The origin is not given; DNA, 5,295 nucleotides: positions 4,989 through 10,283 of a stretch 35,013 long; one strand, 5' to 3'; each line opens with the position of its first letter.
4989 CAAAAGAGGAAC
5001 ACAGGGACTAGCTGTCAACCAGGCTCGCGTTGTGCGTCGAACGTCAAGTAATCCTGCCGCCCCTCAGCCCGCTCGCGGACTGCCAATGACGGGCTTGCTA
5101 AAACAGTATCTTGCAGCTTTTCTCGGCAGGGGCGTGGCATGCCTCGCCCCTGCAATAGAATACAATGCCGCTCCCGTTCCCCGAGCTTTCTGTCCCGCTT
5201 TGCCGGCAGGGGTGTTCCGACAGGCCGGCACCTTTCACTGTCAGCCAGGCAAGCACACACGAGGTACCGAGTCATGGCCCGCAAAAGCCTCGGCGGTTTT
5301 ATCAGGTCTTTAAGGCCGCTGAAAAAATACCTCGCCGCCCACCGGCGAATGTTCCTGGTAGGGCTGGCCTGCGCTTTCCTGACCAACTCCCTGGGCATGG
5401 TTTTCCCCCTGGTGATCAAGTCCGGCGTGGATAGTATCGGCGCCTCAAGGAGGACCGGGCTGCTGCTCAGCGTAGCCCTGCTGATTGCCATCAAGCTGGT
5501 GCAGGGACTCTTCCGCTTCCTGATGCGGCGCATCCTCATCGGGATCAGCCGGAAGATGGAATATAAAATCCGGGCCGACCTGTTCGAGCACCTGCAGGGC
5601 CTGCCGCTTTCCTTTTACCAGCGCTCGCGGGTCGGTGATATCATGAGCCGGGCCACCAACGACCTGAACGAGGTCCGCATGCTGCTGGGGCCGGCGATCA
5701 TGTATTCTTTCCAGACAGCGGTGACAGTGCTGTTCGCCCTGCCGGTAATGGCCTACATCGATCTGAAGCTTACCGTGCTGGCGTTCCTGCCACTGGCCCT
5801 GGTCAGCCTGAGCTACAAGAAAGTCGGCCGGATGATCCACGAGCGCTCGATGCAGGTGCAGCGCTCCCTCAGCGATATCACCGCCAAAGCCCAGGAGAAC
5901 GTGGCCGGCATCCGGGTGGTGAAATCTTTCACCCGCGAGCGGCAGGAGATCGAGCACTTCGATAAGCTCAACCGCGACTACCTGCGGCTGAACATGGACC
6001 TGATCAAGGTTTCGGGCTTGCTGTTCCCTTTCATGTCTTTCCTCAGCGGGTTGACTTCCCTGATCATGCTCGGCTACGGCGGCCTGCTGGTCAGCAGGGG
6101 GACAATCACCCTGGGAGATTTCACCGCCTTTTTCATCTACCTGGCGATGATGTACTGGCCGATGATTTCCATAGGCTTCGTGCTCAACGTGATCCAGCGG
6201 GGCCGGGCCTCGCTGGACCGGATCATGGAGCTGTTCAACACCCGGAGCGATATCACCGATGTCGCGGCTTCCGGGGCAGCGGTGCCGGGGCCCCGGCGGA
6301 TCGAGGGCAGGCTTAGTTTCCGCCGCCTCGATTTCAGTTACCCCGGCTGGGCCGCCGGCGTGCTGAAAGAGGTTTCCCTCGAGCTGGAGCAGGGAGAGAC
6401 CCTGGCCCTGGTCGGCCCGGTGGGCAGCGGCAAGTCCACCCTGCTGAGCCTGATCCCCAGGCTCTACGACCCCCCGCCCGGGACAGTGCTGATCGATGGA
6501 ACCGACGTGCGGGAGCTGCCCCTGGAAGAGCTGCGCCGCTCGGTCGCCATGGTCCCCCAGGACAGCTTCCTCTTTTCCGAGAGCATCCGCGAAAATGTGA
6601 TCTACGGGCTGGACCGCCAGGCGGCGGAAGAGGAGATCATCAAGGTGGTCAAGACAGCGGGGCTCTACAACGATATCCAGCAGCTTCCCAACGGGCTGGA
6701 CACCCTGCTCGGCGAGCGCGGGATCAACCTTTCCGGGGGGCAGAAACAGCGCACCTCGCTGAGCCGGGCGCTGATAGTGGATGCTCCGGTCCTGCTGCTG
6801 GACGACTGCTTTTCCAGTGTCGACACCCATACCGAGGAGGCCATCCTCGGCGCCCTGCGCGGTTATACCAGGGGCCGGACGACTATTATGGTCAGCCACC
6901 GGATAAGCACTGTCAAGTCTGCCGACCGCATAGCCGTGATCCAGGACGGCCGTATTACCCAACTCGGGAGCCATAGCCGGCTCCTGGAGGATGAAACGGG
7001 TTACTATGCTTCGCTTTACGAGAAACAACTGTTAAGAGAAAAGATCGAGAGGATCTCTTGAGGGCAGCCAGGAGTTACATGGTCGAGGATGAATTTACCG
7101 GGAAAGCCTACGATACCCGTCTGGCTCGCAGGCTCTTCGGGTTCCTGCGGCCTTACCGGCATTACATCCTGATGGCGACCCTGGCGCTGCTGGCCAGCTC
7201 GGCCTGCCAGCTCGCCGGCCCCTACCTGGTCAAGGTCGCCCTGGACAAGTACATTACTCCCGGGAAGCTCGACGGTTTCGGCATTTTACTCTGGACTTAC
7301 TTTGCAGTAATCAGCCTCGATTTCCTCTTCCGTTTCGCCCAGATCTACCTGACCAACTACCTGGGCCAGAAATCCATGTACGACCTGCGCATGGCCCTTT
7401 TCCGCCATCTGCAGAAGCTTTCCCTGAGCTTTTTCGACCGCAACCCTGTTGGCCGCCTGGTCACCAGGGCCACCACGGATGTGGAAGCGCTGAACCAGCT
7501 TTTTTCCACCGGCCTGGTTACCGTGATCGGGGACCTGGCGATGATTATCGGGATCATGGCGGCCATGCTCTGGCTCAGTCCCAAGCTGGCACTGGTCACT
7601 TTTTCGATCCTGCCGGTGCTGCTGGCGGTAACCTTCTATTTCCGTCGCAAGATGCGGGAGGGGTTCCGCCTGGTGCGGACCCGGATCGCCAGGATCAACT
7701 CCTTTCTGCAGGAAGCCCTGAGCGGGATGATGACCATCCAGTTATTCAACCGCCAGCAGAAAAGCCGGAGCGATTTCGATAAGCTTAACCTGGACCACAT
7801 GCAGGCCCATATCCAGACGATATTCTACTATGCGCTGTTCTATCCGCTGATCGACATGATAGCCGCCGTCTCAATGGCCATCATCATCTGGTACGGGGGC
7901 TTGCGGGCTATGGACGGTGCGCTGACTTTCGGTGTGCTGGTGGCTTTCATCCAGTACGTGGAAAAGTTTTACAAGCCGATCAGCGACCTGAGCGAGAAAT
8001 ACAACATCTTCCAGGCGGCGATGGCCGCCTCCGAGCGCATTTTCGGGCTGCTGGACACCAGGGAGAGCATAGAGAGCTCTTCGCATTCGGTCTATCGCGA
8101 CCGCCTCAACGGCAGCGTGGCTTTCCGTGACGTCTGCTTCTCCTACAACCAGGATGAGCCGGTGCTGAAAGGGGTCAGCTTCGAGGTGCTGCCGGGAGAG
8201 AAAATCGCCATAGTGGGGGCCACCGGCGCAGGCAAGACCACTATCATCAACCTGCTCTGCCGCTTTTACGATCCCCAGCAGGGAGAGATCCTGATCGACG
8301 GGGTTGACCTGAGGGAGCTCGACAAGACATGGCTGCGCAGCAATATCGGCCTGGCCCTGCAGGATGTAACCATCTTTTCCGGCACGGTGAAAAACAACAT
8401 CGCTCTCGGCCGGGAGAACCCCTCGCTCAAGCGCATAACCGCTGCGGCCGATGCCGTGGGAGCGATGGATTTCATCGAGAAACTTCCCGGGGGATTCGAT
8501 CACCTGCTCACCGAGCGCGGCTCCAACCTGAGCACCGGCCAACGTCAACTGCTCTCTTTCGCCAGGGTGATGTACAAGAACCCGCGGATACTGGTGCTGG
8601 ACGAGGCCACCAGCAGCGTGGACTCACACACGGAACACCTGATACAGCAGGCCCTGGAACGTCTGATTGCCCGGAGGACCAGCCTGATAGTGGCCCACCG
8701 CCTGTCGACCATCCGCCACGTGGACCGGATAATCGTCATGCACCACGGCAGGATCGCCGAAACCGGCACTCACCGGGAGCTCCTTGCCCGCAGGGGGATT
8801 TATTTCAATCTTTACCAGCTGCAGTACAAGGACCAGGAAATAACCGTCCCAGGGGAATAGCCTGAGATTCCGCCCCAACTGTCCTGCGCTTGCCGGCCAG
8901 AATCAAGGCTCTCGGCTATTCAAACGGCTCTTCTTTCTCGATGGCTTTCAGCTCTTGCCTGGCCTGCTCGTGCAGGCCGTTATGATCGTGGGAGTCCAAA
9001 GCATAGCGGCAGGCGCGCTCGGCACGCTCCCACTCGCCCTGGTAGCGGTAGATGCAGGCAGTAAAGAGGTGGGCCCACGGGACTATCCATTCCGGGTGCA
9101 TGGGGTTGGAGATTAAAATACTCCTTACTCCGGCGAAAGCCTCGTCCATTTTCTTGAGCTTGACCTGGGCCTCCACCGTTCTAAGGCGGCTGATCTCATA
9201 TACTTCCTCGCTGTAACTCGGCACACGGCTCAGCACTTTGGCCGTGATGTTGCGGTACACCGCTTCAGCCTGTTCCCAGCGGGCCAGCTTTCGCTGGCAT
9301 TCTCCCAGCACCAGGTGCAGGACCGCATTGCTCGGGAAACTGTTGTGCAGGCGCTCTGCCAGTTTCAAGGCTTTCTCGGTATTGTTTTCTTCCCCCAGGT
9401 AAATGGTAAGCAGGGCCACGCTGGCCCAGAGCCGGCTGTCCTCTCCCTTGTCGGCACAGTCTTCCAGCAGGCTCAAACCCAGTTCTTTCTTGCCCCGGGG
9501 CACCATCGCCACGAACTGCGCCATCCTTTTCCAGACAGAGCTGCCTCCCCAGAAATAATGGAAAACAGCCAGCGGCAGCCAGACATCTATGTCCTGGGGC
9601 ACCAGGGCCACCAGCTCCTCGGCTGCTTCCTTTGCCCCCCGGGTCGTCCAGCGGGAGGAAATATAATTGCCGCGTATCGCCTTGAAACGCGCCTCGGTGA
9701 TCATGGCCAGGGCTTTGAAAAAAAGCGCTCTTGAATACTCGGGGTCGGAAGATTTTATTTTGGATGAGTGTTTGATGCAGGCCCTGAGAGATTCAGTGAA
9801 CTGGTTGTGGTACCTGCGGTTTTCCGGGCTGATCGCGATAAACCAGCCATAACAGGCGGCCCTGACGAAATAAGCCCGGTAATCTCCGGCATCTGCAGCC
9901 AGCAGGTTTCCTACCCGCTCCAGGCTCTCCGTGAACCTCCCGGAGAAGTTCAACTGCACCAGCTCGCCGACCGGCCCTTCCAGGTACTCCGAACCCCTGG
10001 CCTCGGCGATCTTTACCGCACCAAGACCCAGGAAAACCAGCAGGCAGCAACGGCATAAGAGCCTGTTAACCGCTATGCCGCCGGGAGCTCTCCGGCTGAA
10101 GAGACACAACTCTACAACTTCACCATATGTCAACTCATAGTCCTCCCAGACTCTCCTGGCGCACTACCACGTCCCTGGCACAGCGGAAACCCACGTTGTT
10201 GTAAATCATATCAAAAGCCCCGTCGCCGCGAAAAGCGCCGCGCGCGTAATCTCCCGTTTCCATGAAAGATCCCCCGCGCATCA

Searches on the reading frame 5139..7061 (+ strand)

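Call 8: search_protein_families(library=pfam, proteins=[window:5139-7061:+])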
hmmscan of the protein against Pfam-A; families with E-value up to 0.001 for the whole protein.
window:5139-7061:+ (640 aa): 3 families
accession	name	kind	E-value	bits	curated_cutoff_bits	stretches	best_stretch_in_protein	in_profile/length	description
PF00664.28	ABC_membrane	-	1.1e-48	166.8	28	1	73-342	2-274/274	ABC transporter transmembrane region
PF00005.33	ABC_tran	-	6.8e-32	111.4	25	1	409-558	1-136/137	ABC transporter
PF02463.25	SMC_N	-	7.1e-06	26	40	0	491-601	113-211/220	RecF/RecN/SMC N terminal domain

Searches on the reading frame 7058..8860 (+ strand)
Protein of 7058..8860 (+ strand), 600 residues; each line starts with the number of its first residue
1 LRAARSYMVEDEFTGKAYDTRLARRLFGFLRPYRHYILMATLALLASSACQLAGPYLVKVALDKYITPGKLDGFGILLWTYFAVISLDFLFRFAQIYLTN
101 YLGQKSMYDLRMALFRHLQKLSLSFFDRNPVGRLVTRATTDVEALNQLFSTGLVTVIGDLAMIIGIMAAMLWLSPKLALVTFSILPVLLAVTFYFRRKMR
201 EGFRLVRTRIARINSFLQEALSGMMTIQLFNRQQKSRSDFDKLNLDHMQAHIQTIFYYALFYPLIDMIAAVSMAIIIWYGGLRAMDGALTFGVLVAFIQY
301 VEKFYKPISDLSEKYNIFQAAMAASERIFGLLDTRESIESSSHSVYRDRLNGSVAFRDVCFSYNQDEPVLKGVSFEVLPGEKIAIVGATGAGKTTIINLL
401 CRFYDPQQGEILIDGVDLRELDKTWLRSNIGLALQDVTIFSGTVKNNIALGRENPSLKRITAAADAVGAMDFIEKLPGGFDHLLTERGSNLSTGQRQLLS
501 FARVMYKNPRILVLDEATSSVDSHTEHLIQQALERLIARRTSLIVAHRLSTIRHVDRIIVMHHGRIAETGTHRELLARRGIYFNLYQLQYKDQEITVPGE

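Call 8: search_protein_families(library=pfam, proteins=[window:7058-8860:+])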
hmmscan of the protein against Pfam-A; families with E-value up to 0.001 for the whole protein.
window:7058-8860:+ (600 aa): 4 families
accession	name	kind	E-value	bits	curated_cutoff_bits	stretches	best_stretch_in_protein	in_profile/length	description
PF00664.28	ABC_membrane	-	5e-59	200.7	28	1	37-302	1-268/274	ABC transporter transmembrane region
PF00005.33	ABC_tran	-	1.2e-30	107.3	25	1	370-519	1-137/137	ABC transporter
PF13401.12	AAA_22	-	2.9e-05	24.8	27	1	383-535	8-103/130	AAA domain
PF02463.25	SMC_N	-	7.7e-05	22.7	40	0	456-563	135-213/220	RecF/RecN/SMC N terminal domain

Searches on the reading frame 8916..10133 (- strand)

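Call 8: search_protein_families(library=pfam, proteins=[window:8916-10133:-])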
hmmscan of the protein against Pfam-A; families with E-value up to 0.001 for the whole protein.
window:8916-10133:- (405 aa): 5 families
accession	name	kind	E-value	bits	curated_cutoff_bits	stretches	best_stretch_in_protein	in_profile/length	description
PF14559.12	TPR_19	-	5.4e-11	43.1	25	1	248-298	3-53/68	Tetratricopeptide repeat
PF13432.12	TPR_16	-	4.6e-06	27.4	32.7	0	248-294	9-55/65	Tetratricopeptide repeat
PF13176.12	TPR_7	-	4.7e-06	26.7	27.9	0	274-295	3-24/36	Tetratricopeptide repeat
PF13428.12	TPR_14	-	1.5e-05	25.6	23.5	0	245-278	10-43/44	Tetratricopeptide repeat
PF13174.12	TPR_6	-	2.4e-05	25.1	26.3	0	276-298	6-28/33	Tetratricopeptide repeat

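Call 53: search_protein_families(library=ncbifam, proteins=[window:8916-10133:-], max_evalue=0.001)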
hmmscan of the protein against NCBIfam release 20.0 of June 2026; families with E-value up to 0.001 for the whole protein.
window:8916-10133:- (405 aa): 2 families
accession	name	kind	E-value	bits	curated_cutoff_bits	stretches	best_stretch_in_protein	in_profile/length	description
TIGR02917.1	PEP_TPR_lipo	equivalog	1.3e-05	23.3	312.2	0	241-297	674-730/899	XrtA/PEP-CTERM system TPR-repeat protein PrsT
NF052415.1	T3SS_chap_SctY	equivalog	0.00028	21.4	70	0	236-295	41-102/106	type III secretion apparatus assembly chaperone SctY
